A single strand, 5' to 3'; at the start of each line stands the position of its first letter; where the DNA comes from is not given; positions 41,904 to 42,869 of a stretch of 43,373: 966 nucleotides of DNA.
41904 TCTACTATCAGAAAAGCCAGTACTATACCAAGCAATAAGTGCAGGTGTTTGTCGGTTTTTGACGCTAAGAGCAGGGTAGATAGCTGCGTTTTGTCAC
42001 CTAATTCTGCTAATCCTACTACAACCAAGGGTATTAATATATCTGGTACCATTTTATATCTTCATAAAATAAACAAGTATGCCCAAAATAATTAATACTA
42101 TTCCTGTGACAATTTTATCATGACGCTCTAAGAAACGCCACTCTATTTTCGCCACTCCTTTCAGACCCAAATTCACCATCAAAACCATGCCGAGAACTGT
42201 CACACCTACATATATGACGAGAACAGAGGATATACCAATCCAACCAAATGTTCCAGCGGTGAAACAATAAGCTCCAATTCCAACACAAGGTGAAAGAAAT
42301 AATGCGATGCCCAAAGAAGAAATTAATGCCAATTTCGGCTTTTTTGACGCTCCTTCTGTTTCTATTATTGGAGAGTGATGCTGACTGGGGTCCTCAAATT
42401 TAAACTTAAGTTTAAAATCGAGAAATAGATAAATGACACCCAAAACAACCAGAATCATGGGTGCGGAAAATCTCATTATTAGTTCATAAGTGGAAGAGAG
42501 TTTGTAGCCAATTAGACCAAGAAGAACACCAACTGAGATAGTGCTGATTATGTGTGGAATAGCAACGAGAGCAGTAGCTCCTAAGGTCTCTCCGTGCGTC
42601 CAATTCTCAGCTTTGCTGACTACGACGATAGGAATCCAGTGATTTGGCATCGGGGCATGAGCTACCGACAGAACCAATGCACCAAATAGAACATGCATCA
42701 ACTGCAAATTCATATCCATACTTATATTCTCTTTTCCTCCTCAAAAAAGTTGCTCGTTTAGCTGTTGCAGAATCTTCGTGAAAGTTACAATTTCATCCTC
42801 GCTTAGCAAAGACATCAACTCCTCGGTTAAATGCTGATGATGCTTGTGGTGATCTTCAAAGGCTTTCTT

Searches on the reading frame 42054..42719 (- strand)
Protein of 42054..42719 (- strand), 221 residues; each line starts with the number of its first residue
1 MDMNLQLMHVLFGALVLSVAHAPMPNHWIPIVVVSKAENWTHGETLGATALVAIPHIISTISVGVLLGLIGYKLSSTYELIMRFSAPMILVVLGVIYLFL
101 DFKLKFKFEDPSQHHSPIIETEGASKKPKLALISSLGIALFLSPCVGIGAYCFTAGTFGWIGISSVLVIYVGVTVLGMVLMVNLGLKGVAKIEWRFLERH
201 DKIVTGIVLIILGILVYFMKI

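Call 23: search_protein_families(library=pfam, proteins=[window:42054-42719:-], max_evalue=0.001)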
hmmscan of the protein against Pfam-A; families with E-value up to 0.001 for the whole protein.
window:42054-42719:- (221 aa): 0 families

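Call 83: search_protein_families(library=pfam, proteins=[window:42054-42719:-], max_evalue=10)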
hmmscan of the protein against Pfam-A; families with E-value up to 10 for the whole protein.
window:42054-42719:- (221 aa): 1 family
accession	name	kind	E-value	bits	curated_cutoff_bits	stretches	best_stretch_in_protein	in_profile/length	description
PF12420.13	DUF3671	-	7.3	6.4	34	0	76-176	155-202/223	Fam-L, Fam-M like protein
